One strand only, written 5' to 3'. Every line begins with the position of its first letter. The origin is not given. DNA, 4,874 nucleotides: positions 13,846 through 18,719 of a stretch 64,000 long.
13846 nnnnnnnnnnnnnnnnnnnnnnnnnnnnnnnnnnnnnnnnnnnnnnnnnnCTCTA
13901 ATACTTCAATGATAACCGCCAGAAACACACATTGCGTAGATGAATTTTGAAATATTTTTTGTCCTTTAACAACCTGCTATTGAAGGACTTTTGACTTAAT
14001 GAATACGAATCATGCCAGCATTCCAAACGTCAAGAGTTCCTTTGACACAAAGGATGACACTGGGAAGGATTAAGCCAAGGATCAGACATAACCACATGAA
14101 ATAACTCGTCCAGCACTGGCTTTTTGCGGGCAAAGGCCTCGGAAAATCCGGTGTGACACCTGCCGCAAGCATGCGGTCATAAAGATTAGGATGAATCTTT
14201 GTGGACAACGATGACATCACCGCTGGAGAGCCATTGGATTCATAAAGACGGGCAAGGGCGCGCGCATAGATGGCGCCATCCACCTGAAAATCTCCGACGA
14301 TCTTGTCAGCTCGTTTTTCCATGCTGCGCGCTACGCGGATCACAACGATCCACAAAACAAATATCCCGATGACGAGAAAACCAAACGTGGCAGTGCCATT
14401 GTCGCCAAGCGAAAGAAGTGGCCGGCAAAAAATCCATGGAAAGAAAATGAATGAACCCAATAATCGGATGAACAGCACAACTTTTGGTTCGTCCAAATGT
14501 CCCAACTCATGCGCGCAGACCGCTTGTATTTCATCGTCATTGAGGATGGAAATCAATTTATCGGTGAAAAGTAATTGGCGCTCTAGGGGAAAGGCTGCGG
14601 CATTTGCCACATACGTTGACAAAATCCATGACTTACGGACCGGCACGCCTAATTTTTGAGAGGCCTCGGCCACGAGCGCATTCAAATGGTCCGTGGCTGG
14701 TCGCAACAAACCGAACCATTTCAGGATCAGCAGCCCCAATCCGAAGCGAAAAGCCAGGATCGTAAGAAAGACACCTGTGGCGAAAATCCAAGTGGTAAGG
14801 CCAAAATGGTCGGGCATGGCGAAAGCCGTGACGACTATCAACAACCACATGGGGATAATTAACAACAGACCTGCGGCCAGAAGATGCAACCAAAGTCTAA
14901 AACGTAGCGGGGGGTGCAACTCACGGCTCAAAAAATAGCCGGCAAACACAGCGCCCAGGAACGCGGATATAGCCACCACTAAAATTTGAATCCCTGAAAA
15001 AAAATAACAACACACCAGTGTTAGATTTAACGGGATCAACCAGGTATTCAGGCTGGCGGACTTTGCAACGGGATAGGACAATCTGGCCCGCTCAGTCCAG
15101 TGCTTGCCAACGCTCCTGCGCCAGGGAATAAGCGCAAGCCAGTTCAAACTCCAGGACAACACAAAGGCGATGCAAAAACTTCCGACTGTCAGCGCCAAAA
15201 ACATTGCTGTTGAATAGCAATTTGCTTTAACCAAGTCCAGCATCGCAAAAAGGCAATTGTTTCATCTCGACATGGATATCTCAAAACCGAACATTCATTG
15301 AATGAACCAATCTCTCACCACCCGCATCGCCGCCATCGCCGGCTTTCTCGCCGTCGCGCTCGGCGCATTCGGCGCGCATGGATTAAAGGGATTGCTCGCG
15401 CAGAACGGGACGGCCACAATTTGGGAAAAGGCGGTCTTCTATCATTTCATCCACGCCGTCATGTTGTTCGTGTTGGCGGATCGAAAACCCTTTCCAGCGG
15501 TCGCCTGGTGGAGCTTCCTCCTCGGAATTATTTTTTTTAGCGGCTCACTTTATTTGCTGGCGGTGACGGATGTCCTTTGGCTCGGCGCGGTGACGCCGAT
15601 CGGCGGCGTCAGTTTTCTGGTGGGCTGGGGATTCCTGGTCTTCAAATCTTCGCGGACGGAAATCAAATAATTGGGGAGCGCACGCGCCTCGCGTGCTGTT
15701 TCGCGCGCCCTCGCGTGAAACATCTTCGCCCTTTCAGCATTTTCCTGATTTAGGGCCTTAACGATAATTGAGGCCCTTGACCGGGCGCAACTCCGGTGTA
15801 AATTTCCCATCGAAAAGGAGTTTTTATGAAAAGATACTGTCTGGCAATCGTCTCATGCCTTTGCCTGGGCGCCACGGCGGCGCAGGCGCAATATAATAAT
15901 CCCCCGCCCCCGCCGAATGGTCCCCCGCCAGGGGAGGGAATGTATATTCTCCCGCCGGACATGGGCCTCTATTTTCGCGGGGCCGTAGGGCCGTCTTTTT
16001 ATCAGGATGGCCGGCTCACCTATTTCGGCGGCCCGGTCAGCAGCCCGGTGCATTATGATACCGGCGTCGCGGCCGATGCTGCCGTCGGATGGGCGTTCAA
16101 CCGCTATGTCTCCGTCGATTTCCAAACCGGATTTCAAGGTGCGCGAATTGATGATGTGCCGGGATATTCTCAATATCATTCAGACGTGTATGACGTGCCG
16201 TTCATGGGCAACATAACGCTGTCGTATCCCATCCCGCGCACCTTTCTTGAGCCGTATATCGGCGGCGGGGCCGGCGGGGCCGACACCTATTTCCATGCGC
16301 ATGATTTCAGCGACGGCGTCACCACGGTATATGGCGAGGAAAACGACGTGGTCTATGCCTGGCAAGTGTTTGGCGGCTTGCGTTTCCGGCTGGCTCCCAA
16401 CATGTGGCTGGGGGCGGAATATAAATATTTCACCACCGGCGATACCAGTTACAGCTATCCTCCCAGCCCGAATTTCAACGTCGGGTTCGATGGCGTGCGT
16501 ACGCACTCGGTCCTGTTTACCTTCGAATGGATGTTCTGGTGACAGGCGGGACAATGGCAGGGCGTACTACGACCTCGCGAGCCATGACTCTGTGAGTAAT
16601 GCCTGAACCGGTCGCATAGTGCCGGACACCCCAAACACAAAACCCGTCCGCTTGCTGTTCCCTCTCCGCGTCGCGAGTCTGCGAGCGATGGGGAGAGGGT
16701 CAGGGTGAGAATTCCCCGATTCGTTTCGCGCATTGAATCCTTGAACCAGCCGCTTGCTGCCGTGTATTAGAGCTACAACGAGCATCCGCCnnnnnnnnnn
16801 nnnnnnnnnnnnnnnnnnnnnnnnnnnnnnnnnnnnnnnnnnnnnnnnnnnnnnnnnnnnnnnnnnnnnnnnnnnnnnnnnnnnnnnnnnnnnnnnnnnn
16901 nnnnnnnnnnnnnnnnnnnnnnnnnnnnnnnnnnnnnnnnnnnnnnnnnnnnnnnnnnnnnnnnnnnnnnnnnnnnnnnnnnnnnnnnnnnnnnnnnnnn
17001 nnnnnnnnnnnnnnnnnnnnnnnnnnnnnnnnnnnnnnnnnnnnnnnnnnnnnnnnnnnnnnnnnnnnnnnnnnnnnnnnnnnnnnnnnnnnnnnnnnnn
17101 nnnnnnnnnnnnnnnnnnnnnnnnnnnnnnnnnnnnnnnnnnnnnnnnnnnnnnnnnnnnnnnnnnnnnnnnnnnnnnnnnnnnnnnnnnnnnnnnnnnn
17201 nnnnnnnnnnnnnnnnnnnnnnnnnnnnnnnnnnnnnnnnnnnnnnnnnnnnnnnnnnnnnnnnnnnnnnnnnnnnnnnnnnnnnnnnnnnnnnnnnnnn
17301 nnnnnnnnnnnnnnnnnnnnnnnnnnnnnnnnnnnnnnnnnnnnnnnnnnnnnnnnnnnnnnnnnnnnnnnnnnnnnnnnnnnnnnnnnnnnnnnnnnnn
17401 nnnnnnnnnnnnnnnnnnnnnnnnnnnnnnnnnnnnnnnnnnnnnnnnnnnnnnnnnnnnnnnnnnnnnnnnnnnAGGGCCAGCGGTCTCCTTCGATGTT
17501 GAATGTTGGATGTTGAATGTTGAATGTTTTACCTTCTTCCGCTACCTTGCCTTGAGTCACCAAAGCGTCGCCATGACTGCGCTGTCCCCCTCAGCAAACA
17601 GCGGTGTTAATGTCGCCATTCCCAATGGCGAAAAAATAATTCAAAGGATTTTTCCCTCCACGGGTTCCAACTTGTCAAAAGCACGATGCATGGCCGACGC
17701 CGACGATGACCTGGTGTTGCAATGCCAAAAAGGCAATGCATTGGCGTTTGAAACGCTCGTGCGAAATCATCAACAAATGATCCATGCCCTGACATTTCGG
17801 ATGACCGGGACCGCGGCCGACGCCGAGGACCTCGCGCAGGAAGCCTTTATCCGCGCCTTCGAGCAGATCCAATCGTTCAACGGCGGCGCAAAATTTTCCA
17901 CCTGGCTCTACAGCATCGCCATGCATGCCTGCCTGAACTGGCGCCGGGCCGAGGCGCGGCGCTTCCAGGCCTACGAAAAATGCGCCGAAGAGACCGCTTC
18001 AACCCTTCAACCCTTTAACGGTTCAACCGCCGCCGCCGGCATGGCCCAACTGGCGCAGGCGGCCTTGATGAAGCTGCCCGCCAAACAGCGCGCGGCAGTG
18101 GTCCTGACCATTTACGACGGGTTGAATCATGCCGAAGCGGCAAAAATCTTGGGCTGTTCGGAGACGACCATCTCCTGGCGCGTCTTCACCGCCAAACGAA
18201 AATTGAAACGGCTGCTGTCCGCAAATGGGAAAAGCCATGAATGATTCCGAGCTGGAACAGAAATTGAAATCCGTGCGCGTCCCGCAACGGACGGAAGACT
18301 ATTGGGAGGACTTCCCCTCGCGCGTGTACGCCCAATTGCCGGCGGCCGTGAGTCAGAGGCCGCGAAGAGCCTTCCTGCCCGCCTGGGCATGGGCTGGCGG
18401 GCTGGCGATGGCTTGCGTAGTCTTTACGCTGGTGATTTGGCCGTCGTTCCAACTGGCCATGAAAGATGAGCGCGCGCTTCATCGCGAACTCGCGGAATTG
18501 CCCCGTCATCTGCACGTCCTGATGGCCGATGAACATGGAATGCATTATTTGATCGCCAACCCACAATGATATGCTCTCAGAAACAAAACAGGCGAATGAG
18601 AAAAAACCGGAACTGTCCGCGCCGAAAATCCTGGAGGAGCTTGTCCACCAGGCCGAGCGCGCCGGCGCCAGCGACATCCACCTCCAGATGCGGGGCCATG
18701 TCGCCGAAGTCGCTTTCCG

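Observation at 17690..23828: Compact ECF-sigma-linked secretion or pilus-like operon with one GspE, two GspF paralogues and four miniature pilin-like genes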

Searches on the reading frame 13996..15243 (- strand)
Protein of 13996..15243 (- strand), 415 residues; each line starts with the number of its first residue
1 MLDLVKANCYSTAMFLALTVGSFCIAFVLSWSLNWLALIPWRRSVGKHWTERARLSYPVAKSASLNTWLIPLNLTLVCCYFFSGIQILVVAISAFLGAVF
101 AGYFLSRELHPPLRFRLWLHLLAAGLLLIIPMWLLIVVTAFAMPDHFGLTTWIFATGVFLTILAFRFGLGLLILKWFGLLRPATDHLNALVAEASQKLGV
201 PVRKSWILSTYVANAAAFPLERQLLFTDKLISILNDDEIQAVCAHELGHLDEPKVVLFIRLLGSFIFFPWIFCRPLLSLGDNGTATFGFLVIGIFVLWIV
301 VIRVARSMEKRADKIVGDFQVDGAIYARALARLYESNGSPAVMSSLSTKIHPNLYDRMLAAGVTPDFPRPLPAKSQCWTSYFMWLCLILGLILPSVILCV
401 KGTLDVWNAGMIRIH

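Call 11: search_protein_families(library=pfam, proteins=[window:13996-15243:-], max_evalue=0.001)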
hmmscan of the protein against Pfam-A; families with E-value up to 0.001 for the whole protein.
window:13996-15243:- (415 aa): 1 family
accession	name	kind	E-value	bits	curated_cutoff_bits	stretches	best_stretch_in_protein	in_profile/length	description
PF01435.24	Peptidase_M48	-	4.9e-13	49.7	20.3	1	186-359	6-180/186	Peptidase family M48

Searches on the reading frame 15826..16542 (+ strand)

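Call 11: search_protein_families(library=pfam, proteins=[window:15826-16542:+], max_evalue=0.001)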
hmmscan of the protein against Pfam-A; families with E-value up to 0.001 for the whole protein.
window:15826-16542:+ (238 aa): 1 family
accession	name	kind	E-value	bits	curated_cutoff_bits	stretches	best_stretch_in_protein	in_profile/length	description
PF13505.12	OMP_b-brl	-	1.2e-08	35.7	28.7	1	74-237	37-175/175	Outer membrane protein beta-barrel domain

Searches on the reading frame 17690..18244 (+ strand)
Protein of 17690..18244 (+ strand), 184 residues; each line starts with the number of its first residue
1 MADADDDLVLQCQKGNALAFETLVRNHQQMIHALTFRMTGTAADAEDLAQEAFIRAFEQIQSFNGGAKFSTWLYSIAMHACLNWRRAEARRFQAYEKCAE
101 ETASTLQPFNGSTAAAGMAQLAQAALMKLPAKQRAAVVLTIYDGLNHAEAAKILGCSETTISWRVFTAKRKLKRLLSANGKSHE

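Call 3: search_protein_families(library=pfam, proteins=[window:17690-18244:+], max_evalue=0.1)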
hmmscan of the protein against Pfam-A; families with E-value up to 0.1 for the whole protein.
window:17690-18244:+ (184 aa): 13 families
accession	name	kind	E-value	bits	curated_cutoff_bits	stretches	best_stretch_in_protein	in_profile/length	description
PF04542.20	Sigma70_r2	-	9.8e-20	70.6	24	1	23-91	1-71/71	Sigma-70 region 2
PF08281.18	Sigma70_r4_2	-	2e-12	47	25.7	1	121-172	3-54/54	Sigma-70, region 4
PF04545.22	Sigma70_r4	-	1.1e-08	34.8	24.1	1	125-173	1-49/50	Sigma-70, region 4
PF07638.17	Sigma70_ECF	-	3.4e-06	27.5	21.1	1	8-175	7-182/185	ECF sigma factor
PF13384.12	HTH_23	-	3.8e-05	23.8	24.6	1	132-162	5-35/50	Homeodomain-like domain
PF13551.12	HTH_29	-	0.00016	22.1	28.1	1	134-161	1-29/64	Winged helix-turn helix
PF22233.2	PhyR_sigma-like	-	0.00059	20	27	1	126-168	1-43/50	Response regulator PhyR, sigma-like domain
PF02001.22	DUF134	-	0.0072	17.3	27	1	135-171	41-76/98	Protein of unknown function DUF134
PF00196.25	GerE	-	0.017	15.2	23.5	1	137-173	10-46/57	Bacterial regulatory proteins, luxR family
PF20432.4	Xre-like-HTH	-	0.048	14.4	25.8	0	137-173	14-47/63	Antitoxin Xre-like helix-turn-helix domain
PF21047.3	HEAT_Maestro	-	0.053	13.8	27.4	1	73-150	61-134/229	Maestro, HEAT repeats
PF22029.2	PhyR_sigma2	-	0.073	13.6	27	0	38-76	15-53/55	Sigma2 domain of PhyR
PF12728.13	HTH_17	-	0.075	13.7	27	0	146-162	3-19/51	Helix-turn-helix domain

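Call 4: search_protein_families(library=ncbifam, proteins=[window:17690-18244:+], max_evalue=0.1)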
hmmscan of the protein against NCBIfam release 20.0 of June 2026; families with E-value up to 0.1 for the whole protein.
window:17690-18244:+ (184 aa): 112 families (the best 25 are shown)
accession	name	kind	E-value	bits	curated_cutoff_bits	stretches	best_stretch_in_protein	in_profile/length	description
NF004113.0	PRK05602.1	equivalog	2.5e-35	122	208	1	2-182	29-207/211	RNA polymerase sigma factor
NF007225.0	PRK09643.1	equivalog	2.1e-34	119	190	1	4-178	13-184/204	RNA polymerase sigma factor SigM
NF007216.0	PRK09638.1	equivalog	2.8e-32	111.9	194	1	4-179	4-177/180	RNA polymerase sigma factor SigY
NF009166.1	PRK12513.1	equivalog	8.3e-32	110.5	206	1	3-180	7-190/193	RNA polymerase sigma factor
NF009171.0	PRK12518.1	equivalog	1.2e-30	106.8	208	1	3-181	12-189/191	RNA polymerase sigma factor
TIGR02939.1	RpoE_Sigma70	equivalog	2e-29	103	236.15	1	3-175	5-185/190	RNA polymerase sigma factor RpoE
NF008888.0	PRK11922.1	equivalog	6e-29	101.3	204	1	3-177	15-197/231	RNA polymerase sigma factor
TIGR02937.1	sigma70-ECF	superfamily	1.3e-28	99.8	42.9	1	19-175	2-164/165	sigma-70 family RNA polymerase sigma factor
NF007223.0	PRK09641.1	equivalog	1.3e-26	93.5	209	1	7-176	7-184/187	RNA polymerase sigma factor SigW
NF006089.0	PRK08241.1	subfamily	1.5e-26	93.3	240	2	13-103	17-107/343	RNA polymerase subunit sigma-70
TIGR02950.1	SigM_subfam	subfamily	1.8e-25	89.7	147.95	1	21-176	3-158/159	RNA polymerase sigma factor, SigM family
NF007229.0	PRK09647.1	equivalog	2.7e-25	89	265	1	14-181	40-207/220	RNA polymerase sigma factor SigE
TIGR02948.1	SigW_bacill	equivalog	1e-24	87.6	243.1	1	5-176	5-184/187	RNA polymerase sigma factor SigW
NF009176.0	PRK12524.1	equivalog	5.6e-24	85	264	1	4-178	12-186/196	RNA polymerase sigma factor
TIGR02983.1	SigE-fam_strep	subfamily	2e-23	83.1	141.55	1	16-176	4-158/162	SigE family RNA polymerase sigma factor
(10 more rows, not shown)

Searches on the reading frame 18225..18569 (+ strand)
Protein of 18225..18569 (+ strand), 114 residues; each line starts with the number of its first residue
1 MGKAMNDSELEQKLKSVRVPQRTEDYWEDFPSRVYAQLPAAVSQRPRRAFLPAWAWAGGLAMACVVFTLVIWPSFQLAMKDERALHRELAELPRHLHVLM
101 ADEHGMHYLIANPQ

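Call 3: search_protein_families(library=pfam, proteins=[window:18225-18569:+], max_evalue=0.1)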
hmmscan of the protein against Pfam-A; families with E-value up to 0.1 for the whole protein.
window:18225-18569:+ (114 aa): 0 families

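Call 4: search_protein_families(library=ncbifam, proteins=[window:18225-18569:+], max_evalue=0.1)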
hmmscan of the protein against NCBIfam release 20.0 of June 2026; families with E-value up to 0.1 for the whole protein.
window:18225-18569:+ (114 aa): 1 family
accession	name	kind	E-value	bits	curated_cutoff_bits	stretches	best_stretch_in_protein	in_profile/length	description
NF046117.1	SCO4848_fam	hypoth_equivalog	0.061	13.3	45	0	62-87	10-36/70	SCO4848 family membrane protein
